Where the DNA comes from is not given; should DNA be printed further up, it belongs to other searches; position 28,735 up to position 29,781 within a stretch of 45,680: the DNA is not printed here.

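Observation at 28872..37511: A Dpm1/ArnC-like GT2 followed by four paralogous TMTC-like TPR GT-C proteins: a candidate undescribed periplasmic glycosylation system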

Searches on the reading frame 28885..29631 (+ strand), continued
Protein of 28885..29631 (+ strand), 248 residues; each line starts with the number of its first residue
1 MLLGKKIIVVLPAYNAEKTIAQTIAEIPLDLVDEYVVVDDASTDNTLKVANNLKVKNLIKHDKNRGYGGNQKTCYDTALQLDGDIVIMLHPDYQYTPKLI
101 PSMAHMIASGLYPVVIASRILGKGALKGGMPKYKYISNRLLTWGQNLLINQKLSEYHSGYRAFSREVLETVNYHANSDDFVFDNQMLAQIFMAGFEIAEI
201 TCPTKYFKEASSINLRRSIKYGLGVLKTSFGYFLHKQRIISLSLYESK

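Call 45: search_solved_structures(query=A3, max_evalue=0.001, show_alignments=2)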
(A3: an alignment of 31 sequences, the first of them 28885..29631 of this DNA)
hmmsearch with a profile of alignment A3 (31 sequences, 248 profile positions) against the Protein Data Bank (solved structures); distinct sequences matched with E-value up to 0.001: 18.
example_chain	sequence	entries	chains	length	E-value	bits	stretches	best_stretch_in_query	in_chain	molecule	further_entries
5mlz_A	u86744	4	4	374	6.1e-11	45.4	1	4-173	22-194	Dolichol monophosphate mannose synthase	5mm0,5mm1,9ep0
2z87_A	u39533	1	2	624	2.7e-09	40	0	8-119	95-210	Chondroitin synthase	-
2z86_A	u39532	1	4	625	2.8e-09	40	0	8-119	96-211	Chondroitin synthase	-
6h1j_A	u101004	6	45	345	4.8e-06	29.4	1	4-92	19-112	Probable ss-1,3-N-acetylglucosaminyltransferase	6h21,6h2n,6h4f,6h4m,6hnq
9hwj_A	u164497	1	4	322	2.9e-05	26.8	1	5-116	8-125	Undecaprenyl-phosphate 4-deoxy-4-formamido-L-arabinose transferase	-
4ddz_A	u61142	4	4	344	4.5e-05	26.2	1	4-48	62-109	GLUCOSYL-3-PHOSPHOGLYCERATE SYNTHASE (GpgS) | Glucosyl-3-phosphoglycerate synthase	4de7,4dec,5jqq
4y6n_A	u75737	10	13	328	4.8e-05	26.1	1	4-48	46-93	Glucosyl-3-phosphoglycerate synthase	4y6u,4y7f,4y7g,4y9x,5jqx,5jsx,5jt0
3e25_A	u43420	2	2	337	5e-05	26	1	4-48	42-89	Putative uncharacterized protein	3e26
5tze_C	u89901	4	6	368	6.2e-05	25.7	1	6-92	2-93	Glycosyl transferase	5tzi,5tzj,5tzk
9omh_A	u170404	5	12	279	9.4e-05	25.1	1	6-66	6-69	Glycosyltransferase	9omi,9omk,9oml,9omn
9omm_A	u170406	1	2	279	9.8e-05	25.1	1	6-66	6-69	Glycosyltransferase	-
9omj_A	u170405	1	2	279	0.00011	25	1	7-66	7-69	Glycosyltransferase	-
5tz8_A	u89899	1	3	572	0.00011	24.9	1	6-92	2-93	Glycosyl transferase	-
7pdo_A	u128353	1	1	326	0.00027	23.6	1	4-88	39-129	Glucosyl-3-phosphoglycerate synthase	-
7p5l_A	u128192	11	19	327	0.00027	23.6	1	4-88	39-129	Glucosyl-3-phosphoglycerate synthase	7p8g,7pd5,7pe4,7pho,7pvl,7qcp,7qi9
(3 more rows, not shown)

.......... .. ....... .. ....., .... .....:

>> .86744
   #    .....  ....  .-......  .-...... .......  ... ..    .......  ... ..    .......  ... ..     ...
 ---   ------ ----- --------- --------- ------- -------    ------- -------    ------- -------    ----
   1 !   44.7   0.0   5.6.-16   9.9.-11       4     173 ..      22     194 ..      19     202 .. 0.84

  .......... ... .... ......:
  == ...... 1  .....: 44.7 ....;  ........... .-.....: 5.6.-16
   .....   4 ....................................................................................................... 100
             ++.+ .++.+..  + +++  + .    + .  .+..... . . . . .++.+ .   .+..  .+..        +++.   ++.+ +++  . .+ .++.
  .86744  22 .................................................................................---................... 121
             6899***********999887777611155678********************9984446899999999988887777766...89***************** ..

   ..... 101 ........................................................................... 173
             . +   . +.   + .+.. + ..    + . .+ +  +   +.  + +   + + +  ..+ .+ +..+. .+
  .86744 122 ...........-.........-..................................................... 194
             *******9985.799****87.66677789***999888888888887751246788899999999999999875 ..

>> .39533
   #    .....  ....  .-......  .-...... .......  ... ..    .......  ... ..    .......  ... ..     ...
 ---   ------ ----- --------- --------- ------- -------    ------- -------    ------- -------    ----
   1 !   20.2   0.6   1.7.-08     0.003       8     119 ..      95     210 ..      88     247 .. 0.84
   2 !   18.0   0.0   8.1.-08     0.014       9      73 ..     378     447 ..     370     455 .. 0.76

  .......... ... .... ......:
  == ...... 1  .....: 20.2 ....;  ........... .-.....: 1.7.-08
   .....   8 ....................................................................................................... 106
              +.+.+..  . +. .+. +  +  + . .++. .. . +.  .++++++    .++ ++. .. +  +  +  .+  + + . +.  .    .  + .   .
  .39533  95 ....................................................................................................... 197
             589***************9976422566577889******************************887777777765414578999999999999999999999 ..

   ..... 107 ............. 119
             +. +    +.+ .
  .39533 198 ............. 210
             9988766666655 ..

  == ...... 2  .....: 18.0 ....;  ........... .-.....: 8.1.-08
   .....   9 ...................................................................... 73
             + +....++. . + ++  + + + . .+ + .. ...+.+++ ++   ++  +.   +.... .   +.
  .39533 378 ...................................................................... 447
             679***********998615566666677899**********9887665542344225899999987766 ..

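Call 50: predict_structure(alignment_id=A3)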
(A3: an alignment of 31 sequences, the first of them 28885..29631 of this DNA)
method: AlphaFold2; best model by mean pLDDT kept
length: 248 residues; sequences in the alignment: 31
mean_pLDDT: 86.3   pTM: 0.87
mean pLDDT of the five models: 86.3, 86.0, 84.5, 83.6, 83.1
residues with pLDDT >= 90: 127; 70-90: 94; 50-70: 25; < 50: 2
segments of 3 or more residues with pLDDT < 50: none
pLDDT, mean of each block of 10 residues (from residue 1): 94 82 91 93 81 90 84 96 94 76 96 86 71 83 90 77 97 92 92 93 59 69 91 96 88
secondary structure, 60 per line:
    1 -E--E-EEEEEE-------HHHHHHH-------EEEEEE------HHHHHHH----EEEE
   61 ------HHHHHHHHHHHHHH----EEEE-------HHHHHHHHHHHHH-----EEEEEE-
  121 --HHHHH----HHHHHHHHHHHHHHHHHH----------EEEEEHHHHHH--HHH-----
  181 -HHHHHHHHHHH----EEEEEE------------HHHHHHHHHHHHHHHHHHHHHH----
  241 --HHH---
elements in order: E7-12 H20-26 E34-39 H46-52 E57-60 H67-80 E85-88 H96-108 E114-119 H123-127 H132-149 E160-164 H165-170 H182-192 E197-202 H215-236

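Call 53: fold_search(model_id=the predicted structure, library=pdb)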
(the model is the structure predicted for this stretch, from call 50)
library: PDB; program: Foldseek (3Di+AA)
matches with E <= 10: 1358; with E <= 0.001: 227
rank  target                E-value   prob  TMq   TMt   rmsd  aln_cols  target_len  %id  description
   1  5jqx_A                2.5e-10  1.00  0.72  0.64   3.7       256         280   23  Crystal structure of glucosyl-3-phosphoglycerate synthase from Mycobacterium tuberculosis in complex with phosphoglyce (released 2017-05-24)
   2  4ddz                  3.2e-10  1.00  0.73  0.66   3.6       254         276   23  Crystal structure of glucosyl-3-phosphoglycerate synthase from Mycobacterium tuberculosis (released 2012-06-06)
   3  5juc                  3.4e-10  1.00  0.68  0.61   5.4       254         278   23  Crystal structure of glucosyl-3-phosphoglycerate synthase from Mycobacterium tuberculosis in complex with Mn2+, uridine- (released 2017-05-24)
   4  4y7f                  5.8e-10  1.00  0.66  0.59   5.6       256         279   22  Crystal structure of glucosyl-3-phosphoglycerate synthase from Mycobacterium tuberculosis in complex with Mn2+, uridine- (released 2015-07-15)
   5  4y6n                  6.2e-10  1.00  0.71  0.63   3.7       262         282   22  Crystal structure of glucosyl-3-phosphoglycerate synthase from Mycobacterium tuberculosis in complex with Mn2+, uridine- (released 2015-07-15)
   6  7pdo                  7.0e-10  1.00  0.70  0.59   3.5       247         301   22  Crystal structure of Mycobacterium hassiacum glucosyl-3-phosphoglycerate synthase at pH 5.5 in complex with UDP (released 2023-02-15)
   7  7p8g                  7.8e-10  1.00  0.71  0.59   3.2       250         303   22  Crystal structure of Mycobacterium hassiacum glucosyl-3-phosphoglycerate synthase at pH 5.5 - apo form (released 2023-01-25)
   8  5jt0                  7.8e-10  1.00  0.68  0.61   5.2       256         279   22  Crystal structure of glucosyl-3-phosphoglycerate synthase from Mycobacterium tuberculosis in complex with Mn2+, uridine- (released 2017-05-24)
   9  4dec                  1.3e-09  1.00  0.70  0.62   4.0       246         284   23  Crystal structure of glucosyl-3-phosphoglycerate synthase from Mycobacterium tuberculosis in complex with Mn2+, uridine- (released 2012-06-06)
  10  4de7                  1.4e-09  1.00  0.72  0.64   3.7       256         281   23  Crystal structure of glucosyl-3-phosphoglycerate synthase from Mycobacterium tuberculosis in complex with Mg2+ and uridi (released 2012-06-06)
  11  7pd5                  1.5e-09  1.00  0.72  0.60   3.2       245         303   21  Crystal structure of Mycobacterium hassiacum glucosyl-3-phosphoglycerate synthase at pH 5.5 in complex with 4-aminobenzo (released 2023-02-15)
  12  5jud                  1.6e-09  1.00  0.73  0.66   3.6       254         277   22  Crystal structure of glucosyl-3-phosphoglycerate synthase from Mycobacterium tuberculosis in complex with uridine-diphos (released 2017-05-24)
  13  9asc_A                1.7e-09  1.00  0.69  0.55   4.6       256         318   17  Cryo-EM Structure of the Glycosyltransferase ArnC from Salmonella enterica in the UDP-bound State Determined on Talos  (released 2025-02-05)
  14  7p5l_A                1.8e-09  1.00  0.67  0.58   4.2       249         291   23  Crystal structure of Mycobacterium hassiacum glucosyl-3-phosphoglycerate synthase at pH 7.1 - apo form (released 2023-01-18)
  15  8vxh_A                1.9e-09  1.00  0.65  0.53   3.6       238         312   19  Cryo-EM Structure of the Glycosyltransferase ArnC from Salmonella enterica in the Apo State Determined on Talos Arctic (released 2025-02-05)
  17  5mlz                  2.3e-09  1.00  0.70  0.51   4.0       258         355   24  Dolichyl phosphate mannose synthase in complex with GDP and Mg2+ (released 2017-08-09)
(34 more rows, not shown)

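Call 91: search_protein_families(library=pfam, proteins=[L002:17929-20742:+], max_evalue=0.001)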
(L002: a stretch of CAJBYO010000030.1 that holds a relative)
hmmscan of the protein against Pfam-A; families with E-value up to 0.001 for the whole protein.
L002:17929-20742:+ (938 aa): 5 families
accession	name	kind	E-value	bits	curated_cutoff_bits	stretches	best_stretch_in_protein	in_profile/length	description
PF13573.12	SprB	-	3.9e-112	366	28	11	278-312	3-37/37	SprB repeat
PF18962.6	Por_Secre_tail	-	1.5e-13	51.3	27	0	148-181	34-68/75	Secretion system C-terminal sorting domain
PF11589.14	DUF3244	-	2.3e-10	40.8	25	0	671-720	41-94/96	Domain of unknown function (DUF3244)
PF08940.17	DUF1918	-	7.7e-06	25.9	24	0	592-615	23-47/58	Domain of unknown function (DUF1918)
PF05912.17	DUF870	-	0.00077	19.9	27.1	0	856-879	58-81/112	Caenorhabditis elegans protein of unknown function (DUF870)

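Call 102: find_encoding_contigs(protein=P0155, flank=10000, max_places=1)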
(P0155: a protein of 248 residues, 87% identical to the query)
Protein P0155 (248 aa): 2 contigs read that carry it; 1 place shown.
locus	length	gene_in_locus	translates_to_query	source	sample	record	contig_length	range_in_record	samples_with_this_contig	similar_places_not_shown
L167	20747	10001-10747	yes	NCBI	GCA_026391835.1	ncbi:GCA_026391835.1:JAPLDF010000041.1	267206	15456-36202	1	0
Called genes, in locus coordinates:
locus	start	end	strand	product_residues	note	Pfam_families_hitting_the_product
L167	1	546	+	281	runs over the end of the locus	PF02749:QRPTase_N, PF01729:QRPTase_C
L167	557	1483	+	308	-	PF03631:Virul_fac_BrkB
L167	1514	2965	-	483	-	PF01943:Polysacc_synt, PF13440:Polysacc_synt_3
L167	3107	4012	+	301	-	PF05050:Methyltransf_21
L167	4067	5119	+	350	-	PF00534:Glycos_transf_1, PF13692:Glyco_trans_1_4, PF13524:Glyco_trans_1_2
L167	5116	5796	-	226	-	-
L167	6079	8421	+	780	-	PF13424:TPR_12 (weak), PF00989:PAS, PF13426:PAS_9, PF08447:PAS_3, PF07568:HisKA_2, PF02518:HATPase_c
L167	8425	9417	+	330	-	PF01210:NAD_Gly3P_dh_N, PF02558:ApbA (weak), PF03807:F420_oxidored (weak), PF07479:NAD_Gly3P_dh_C, PF20618:GPD_NAD_C_bact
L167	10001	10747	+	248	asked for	PF00535:Glycos_transf_2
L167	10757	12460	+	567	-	PF13431:TPR_17 (faint), PF13432:TPR_16 (faint), PF07719:TPR_2 (faint), PF13181:TPR_8 (faint), PF13414:TPR_11 (faint), PF00515:TPR_1 (weak), PF14559:TPR_19 (weak), PF14853:Fis1_TPR_C (weak), +1 more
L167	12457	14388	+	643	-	PF08409:TMTC_DUF1736 (faint), PF13231:PMT_2 (weak), PF00515:TPR_1 (faint), PF07719:TPR_2 (faint), PF13181:TPR_8 (faint), PF13414:TPR_11 (faint), PF13424:TPR_12 (faint), PF14559:TPR_19 (faint), +1 more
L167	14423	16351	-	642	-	PF07719:TPR_2 (faint), PF13374:TPR_10 (faint), PF13424:TPR_12 (faint), PF14559:TPR_19 (faint), PF00515:TPR_1 (faint), PF13414:TPR_11 (faint)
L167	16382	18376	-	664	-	PF23914:TPR_CcmH_CycH (faint), PF13174:TPR_6 (faint), PF07719:TPR_2 (faint), PF00515:TPR_1 (weak), PF13414:TPR_11 (weak), PF00515:TPR_1 (weak), PF13432:TPR_16 (weak), PF00515:TPR_1 (weak), +8 more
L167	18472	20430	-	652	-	PF13431:TPR_17 (faint), PF00515:TPR_1 (faint), PF07719:TPR_2 (faint), PF13181:TPR_8 (faint), PF13374:TPR_10 (faint), PF13414:TPR_11 (faint), PF13424:TPR_12 (faint), PF13371:TPR_9 (weak), +3 more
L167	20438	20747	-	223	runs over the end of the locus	PF00072:Response_reg, PF00196:GerE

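Call 103: find_encoding_contigs(protein=P0153, flank=10000, max_places=1)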
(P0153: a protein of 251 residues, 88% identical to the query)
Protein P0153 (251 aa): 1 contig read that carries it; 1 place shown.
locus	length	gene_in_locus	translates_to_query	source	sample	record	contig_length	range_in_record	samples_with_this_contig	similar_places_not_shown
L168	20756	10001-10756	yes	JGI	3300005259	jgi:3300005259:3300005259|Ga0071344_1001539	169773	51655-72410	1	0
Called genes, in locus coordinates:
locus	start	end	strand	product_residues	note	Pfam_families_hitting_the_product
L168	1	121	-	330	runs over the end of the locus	PF20030:bpMoxR, PF07726:AAA_3, PF07728:AAA_5, PF17863:AAA_lid_2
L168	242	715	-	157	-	PF02590:SPOUT_MTase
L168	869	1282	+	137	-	PF16022:DUF4783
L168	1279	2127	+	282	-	PF02749:QRPTase_N, PF01729:QRPTase_C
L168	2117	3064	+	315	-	PF03631:Virul_fac_BrkB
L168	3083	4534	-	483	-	PF01943:Polysacc_synt, PF13440:Polysacc_synt_3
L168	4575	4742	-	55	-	-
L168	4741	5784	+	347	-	PF00534:Glycos_transf_1, PF13692:Glyco_trans_1_4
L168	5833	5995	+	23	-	-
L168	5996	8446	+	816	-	PF13424:TPR_12 (weak), PF00989:PAS, PF08447:PAS_3, PF13426:PAS_9 (weak), PF07568:HisKA_2, PF02518:HATPase_c (weak)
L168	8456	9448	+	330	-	PF01210:NAD_Gly3P_dh_N, PF03807:F420_oxidored (weak), PF07479:NAD_Gly3P_dh_C, PF20618:GPD_NAD_C_bact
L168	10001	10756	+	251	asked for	PF00535:Glycos_transf_2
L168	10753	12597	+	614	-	PF13371:TPR_9 (faint), PF13414:TPR_11 (faint), PF13424:TPR_12 (faint), PF13432:TPR_16 (faint), PF14559:TPR_19 (faint), PF00515:TPR_1 (weak), PF07719:TPR_2 (weak), PF13181:TPR_8 (faint), +1 more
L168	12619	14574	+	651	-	PF08409:TMTC_DUF1736 (faint), PF13231:PMT_2 (weak), PF07719:TPR_2 (faint), PF13174:TPR_6 (faint), PF13181:TPR_8 (faint), PF13424:TPR_12 (weak), PF14559:TPR_19 (weak), PF00515:TPR_1 (weak), +5 more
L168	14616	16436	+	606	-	PF12569:NatA_aux_su (faint), PF13174:TPR_6 (faint), PF00515:TPR_1 (weak), PF07719:TPR_2 (faint), PF13181:TPR_8 (faint), PF13414:TPR_11 (faint), PF13424:TPR_12 (faint), PF00515:TPR_1 (weak), +2 more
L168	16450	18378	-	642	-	PF00515:TPR_1 (faint), PF07719:TPR_2 (faint), PF13181:TPR_8 (faint), PF13424:TPR_12 (faint), PF13414:TPR_11 (faint)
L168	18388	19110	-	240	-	PF00072:Response_reg, PF00196:GerE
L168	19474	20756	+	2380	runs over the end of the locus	PF13573:SprB (weak), PF18962:Por_Secre_tail (faint), PF13573:SprB, PF24902:Ig_NUP210_9th (faint), PF13573:SprB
